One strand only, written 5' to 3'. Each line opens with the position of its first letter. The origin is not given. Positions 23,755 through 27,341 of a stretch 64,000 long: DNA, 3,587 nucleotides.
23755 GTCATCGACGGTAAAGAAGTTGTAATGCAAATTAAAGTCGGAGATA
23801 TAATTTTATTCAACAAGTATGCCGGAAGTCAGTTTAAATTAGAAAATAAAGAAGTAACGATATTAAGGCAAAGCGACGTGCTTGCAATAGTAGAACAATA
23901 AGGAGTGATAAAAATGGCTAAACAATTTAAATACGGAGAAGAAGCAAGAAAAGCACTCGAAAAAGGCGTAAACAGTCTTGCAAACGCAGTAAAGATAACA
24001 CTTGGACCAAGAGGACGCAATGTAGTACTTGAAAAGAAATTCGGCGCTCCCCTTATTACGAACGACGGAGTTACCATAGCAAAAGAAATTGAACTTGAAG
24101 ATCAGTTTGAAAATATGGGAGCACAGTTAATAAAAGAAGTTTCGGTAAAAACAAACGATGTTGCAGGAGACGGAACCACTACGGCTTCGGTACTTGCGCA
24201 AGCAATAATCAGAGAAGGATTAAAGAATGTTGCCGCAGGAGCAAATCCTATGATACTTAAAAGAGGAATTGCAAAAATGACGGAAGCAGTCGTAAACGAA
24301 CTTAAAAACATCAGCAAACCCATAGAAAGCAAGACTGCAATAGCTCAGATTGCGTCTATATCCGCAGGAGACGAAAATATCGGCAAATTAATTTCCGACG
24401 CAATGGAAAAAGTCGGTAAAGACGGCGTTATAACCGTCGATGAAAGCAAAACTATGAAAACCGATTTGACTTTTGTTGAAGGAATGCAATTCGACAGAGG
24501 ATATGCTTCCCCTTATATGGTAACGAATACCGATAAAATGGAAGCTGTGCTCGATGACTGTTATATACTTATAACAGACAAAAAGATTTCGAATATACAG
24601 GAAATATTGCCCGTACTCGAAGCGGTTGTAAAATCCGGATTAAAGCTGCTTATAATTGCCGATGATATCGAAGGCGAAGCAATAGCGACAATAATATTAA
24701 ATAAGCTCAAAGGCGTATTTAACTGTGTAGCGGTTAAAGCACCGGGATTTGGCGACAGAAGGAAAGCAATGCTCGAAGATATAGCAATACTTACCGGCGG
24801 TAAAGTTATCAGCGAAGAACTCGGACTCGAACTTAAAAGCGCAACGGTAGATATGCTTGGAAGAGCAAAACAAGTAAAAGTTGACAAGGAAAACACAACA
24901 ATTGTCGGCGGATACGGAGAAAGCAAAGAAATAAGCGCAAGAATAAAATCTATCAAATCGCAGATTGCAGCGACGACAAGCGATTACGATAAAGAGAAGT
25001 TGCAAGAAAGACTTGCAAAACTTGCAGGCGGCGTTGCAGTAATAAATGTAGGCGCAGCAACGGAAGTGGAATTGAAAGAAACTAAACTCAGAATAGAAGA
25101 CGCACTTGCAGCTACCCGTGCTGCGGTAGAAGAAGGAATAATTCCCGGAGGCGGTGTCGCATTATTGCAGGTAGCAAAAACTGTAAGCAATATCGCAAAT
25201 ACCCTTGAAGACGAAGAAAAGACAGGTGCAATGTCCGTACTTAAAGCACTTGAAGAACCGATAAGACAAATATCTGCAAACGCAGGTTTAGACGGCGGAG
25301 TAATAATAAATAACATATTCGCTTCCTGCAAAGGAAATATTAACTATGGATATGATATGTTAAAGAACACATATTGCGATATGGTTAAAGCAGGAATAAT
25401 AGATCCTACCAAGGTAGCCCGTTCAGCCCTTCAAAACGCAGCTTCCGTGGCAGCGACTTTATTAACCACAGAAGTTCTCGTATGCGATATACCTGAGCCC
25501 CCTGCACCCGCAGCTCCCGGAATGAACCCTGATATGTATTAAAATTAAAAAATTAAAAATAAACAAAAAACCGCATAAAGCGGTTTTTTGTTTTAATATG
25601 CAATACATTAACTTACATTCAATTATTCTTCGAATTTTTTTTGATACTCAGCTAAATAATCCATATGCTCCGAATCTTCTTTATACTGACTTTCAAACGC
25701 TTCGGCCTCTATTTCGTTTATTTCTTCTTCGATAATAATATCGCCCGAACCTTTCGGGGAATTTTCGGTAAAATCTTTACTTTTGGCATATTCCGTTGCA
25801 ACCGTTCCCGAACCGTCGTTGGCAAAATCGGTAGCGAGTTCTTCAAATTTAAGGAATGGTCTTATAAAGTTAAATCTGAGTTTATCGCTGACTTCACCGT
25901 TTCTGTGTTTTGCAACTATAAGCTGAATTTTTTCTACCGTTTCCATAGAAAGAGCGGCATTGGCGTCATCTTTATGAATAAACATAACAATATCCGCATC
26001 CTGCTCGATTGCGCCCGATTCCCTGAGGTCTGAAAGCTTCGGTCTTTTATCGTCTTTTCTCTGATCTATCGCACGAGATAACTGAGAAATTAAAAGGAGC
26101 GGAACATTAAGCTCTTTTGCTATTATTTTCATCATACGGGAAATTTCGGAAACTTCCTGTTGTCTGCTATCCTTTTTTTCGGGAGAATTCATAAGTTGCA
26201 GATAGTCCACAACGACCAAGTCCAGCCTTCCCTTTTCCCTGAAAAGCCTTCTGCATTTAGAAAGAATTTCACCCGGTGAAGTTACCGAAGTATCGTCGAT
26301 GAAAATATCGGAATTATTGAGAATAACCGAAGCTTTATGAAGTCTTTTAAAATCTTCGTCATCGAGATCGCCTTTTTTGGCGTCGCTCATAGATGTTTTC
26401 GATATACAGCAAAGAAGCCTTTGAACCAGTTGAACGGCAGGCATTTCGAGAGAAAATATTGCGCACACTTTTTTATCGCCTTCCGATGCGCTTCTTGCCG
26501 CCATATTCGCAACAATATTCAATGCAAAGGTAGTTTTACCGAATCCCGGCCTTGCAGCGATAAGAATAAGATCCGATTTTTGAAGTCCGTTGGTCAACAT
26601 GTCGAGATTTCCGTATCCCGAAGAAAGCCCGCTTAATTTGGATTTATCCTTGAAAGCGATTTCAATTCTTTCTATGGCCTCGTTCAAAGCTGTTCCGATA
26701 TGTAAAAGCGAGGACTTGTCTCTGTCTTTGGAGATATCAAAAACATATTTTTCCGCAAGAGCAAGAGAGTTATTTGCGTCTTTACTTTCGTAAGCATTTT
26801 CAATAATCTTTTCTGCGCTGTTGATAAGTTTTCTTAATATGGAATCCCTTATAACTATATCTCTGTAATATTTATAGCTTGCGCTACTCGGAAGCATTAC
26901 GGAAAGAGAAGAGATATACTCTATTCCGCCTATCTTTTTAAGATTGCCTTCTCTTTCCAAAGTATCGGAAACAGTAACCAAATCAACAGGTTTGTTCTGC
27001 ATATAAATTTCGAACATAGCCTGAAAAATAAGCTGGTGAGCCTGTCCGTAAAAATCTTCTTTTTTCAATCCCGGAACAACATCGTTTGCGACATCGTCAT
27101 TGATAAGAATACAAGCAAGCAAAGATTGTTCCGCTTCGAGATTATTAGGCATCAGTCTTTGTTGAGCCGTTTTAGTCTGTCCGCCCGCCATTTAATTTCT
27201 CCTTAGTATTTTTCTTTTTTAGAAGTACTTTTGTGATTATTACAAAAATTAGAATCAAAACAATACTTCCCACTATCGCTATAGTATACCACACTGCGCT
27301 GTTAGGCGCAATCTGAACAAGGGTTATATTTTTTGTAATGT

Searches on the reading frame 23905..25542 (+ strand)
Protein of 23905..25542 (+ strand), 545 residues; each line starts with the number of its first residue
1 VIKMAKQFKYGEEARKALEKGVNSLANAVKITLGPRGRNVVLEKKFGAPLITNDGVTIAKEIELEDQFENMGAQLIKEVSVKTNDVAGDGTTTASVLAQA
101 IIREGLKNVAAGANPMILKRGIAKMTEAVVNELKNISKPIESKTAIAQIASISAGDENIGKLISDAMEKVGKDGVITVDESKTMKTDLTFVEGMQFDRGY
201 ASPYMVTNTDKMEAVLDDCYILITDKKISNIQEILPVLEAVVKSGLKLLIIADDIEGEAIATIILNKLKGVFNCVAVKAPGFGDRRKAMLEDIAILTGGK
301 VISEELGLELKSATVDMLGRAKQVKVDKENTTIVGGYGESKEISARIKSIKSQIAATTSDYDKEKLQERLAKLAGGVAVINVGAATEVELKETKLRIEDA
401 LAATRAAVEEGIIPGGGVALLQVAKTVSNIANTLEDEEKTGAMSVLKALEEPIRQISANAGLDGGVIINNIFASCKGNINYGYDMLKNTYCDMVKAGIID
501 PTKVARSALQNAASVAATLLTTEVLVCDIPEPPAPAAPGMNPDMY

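Call 86: search_protein_families(library=pfam, proteins=[window:23905-25542:+], max_evalue=0.00001)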
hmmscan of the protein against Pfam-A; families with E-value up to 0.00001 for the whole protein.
window:23905-25542:+ (545 aa): 1 family
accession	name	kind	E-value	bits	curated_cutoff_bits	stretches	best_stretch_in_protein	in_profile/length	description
PF00118.29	Cpn60_TCP1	-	5.6e-80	269.8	34.3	1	25-526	1-486/490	TCP-1/cpn60 chaperonin family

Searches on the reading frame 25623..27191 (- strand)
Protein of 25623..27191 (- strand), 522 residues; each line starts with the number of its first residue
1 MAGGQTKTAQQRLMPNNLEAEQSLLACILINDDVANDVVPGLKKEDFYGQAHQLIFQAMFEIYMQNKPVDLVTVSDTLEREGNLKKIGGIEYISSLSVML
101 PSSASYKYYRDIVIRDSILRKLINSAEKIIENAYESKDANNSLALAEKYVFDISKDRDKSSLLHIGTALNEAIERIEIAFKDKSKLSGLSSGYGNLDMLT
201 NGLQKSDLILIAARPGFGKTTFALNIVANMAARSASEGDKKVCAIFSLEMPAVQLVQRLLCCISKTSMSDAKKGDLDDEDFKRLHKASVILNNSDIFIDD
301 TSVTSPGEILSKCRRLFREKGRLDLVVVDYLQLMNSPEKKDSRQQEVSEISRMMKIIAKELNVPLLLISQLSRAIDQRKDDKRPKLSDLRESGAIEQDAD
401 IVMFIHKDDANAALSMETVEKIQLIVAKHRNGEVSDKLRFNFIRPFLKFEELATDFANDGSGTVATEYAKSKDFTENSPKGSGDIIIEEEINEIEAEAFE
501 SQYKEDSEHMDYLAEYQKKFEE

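Call 86: search_protein_families(library=pfam, proteins=[window:25623-27191:-], max_evalue=0.00001)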
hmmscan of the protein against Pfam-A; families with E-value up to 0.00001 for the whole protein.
window:25623-27191:- (522 aa): 3 families
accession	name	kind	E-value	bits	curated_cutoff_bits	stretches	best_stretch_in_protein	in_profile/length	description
PF03796.21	DnaB_C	-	1.5e-90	303.5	27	1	188-450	1-254/255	DnaB-like helicase C terminal domain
PF00772.26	DnaB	-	1.2e-30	106.1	23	1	14-113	2-101/103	DnaB-like helicase N terminal domain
PF13481.12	AAA_25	-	3.1e-11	43.7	27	1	201-371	27-190/195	AAA domain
